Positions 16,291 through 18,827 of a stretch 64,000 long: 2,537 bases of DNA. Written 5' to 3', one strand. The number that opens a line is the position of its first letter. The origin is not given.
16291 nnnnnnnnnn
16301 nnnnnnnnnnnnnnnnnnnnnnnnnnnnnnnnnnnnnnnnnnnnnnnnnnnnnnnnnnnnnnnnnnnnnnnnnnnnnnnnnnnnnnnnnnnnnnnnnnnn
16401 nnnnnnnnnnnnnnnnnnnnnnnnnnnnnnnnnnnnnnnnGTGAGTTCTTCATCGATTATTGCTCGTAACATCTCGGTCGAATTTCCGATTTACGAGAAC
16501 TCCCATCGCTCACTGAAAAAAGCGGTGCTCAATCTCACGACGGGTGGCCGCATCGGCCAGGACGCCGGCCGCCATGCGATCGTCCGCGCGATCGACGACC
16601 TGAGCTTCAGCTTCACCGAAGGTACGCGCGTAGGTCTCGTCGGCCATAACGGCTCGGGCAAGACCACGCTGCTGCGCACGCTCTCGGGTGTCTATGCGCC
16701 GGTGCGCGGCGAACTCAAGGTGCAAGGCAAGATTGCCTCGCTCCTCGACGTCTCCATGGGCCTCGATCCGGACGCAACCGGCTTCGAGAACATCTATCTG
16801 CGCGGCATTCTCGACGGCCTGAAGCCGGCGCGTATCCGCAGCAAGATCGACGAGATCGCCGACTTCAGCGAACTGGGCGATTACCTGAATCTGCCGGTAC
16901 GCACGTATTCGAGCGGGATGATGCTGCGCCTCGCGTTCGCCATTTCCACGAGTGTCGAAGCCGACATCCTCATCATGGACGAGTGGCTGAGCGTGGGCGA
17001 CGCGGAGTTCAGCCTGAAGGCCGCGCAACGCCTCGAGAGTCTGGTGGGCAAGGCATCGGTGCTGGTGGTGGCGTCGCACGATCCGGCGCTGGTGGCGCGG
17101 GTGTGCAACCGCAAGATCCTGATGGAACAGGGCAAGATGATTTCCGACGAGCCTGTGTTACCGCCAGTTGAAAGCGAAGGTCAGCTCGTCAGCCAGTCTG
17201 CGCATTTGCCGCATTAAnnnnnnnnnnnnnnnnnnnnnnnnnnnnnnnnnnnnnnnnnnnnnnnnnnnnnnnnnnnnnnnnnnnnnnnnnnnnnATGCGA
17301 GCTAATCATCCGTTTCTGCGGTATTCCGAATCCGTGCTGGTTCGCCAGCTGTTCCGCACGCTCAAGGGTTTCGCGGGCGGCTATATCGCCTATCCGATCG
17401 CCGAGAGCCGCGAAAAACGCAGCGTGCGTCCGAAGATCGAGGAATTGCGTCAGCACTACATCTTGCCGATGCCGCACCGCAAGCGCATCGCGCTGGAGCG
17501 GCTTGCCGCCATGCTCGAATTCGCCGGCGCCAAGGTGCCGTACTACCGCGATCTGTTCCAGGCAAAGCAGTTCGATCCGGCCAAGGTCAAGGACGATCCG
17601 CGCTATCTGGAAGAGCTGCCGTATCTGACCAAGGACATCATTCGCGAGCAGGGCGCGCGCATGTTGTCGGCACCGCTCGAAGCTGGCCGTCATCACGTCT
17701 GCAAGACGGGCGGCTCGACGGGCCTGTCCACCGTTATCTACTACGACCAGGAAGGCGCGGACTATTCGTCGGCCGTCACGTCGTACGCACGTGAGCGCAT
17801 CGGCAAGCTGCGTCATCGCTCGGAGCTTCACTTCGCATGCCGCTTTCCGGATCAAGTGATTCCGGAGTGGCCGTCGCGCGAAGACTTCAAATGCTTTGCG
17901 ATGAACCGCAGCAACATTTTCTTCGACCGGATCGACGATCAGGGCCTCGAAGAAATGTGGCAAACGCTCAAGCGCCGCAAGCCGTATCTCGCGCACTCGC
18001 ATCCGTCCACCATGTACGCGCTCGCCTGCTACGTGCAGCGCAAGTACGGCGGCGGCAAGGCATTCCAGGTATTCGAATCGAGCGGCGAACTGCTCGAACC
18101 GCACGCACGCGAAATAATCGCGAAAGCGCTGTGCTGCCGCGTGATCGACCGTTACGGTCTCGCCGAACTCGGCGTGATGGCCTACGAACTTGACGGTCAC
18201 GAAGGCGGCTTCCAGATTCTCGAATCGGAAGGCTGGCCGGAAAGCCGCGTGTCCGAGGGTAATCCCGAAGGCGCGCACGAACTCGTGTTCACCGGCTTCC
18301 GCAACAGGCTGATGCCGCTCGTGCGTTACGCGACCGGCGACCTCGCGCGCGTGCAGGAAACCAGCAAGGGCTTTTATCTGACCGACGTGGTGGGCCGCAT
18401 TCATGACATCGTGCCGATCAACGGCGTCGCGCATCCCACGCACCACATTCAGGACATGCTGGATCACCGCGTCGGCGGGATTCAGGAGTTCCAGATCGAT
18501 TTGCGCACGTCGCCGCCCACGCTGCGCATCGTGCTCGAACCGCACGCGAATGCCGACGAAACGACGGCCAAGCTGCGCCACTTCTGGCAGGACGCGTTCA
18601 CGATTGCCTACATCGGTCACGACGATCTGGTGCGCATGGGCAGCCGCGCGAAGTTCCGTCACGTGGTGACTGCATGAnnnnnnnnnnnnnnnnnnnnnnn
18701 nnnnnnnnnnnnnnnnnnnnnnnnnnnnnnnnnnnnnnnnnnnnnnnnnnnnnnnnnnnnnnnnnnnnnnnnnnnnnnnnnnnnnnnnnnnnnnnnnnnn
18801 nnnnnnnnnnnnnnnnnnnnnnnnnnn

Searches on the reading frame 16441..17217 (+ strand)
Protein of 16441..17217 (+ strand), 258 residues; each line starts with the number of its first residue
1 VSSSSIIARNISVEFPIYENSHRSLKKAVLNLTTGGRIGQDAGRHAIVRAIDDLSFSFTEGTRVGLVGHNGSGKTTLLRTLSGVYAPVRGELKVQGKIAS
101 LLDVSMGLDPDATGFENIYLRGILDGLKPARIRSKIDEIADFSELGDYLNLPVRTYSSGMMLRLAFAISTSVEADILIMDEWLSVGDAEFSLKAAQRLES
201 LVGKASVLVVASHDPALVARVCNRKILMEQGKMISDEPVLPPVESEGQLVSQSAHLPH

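Call 19: search_protein_families(library=pfam, proteins=[window:16441-17217:+], max_evalue=0.0001)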
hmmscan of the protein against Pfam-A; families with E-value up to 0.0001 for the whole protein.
window:16441-17217:+ (258 aa): 3 families
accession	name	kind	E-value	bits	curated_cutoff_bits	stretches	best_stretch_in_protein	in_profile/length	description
PF00005.33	ABC_tran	-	8.2e-20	72.2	25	1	52-183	2-136/137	ABC transporter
PF02463.25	SMC_N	-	6.2e-05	23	40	0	64-81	27-44/220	RecF/RecN/SMC N terminal domain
PF13304.12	AAA_21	-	8.5e-05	23.2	27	0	65-82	3-20/304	AAA domain, putative AbiEii toxin, Type IV TA system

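Call 41: search_protein_families(library=ncbifam, proteins=[window:16441-17217:+], max_evalue=0.01)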
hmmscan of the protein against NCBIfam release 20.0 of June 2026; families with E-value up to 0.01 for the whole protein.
window:16441-17217:+ (258 aa): 185 families (the best 25 are shown)
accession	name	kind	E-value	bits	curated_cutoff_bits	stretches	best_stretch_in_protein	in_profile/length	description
NF050108.1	galactan_ABC_ATP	equivalog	2.8e-77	259.2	400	1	9-234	4-228/244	galactan export ABC transporter ATP-binding subunit Wzt/RfbE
NF010065.0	PRK13545.1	equivalog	1.7e-43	149.1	538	1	50-232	39-220/549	teichoic acids export protein ATP-binding subunit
NF010066.0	PRK13546.1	equivalog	3.5e-40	138.1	320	1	5-233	4-221/264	teichoic acids export ABC transporter ATP-binding subunit TagH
TIGR01188.1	drrA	subfamily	1.7e-23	83.3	312.45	1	48-236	6-205/302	daunorubicin resistance ABC transporter, ATP-binding protein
NF010060.0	PRK13537.1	equivalog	1.8e-22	79.6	521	1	50-236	30-227/314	nodulation factor ABC transporter ATP-binding protein NodI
NF040933.2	ABC_arch_GlcV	equivalog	8e-21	74.3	450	1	45-233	16-220/357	glucose ABC transporter ATP-binding protein GlcV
TIGR01166.1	cbiO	subfamily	1.2e-20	73.8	211.8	2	49-97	6-54/190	cobalt ABC transporter, ATP-binding protein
NF000355.4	ribo_prot_ABC_F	equivalog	1.9e-19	69.9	380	1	51-226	329-497/499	ribosomal protection-like ABC-F family protein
NF047568.1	PSM_export_PmtC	equivalog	2.6e-19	69.8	375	1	50-237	15-202/290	phenol-soluble modulin export ABC transporter ATP-binding protein PmtC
TIGR04521.1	ECF_ATPase_2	equivalog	6.8e-19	68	330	2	48-97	18-67/279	energy-coupling factor transporter ATPase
TIGR01288.1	nodI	equivalog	8.3e-19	67.7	424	1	51-236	20-216/303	nodulation factor ABC transporter ATP-binding protein NodI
NF010059.0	PRK13536.1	equivalog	2.3e-18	66.1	549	1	50-236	58-255/342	nodulation factor ABC transporter ATP-binding protein NodI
TIGR04520.1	ECF_ATPase_1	equivalog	3.8e-18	65.9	315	2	49-97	16-64/269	energy-coupling factor transporter ATPase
NF007739.0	PRK10419.1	subfamily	3.9e-18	66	354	2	154-241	150-238/268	nickel ABC transporter ATP-binding protein NikE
TIGR02769.1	nickel_nikE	equivalog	7.3e-18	65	332.55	2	127-238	121-234/265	nickel import ATP-binding protein NikE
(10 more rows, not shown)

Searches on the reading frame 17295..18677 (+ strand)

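Call 19: search_protein_families(library=pfam, proteins=[window:17295-18677:+], max_evalue=0.0001)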
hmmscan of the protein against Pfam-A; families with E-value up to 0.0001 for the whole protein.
window:17295-18677:+ (460 aa): 0 families

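Call 41: search_protein_families(library=ncbifam, proteins=[window:17295-18677:+], max_evalue=0.01)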
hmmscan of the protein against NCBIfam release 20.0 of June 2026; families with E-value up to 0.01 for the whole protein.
window:17295-18677:+ (460 aa): 5 families
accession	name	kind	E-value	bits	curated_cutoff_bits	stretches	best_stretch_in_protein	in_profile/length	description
NF045666.1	DVU1553_fam_AMP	equivalog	2.8e-20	72.7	300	2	218-355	171-312/331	DVU_1553 family AMP-dependent CoA ligase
TIGR02155.1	PA_CoA_ligase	equivalog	2.1e-15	56.2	646.3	2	268-389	208-337/422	phenylacetate--CoA ligase PaaK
NF041878.1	paak_haloarch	equivalog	2.2e-15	56.2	700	2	271-429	216-387/427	phenylacetate--CoA ligase PaaK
NF053551.1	FlxY_rubin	equivalog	4.5e-12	45.4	520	2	327-408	276-361/424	flexirubin biosynthesis putative acyl-CoA ligase FlxY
NF041217.1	BagE_FevW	exception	0.002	17.2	800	1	257-354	194-294/424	bagremycin/ferroverdin synthetase BagE/FevW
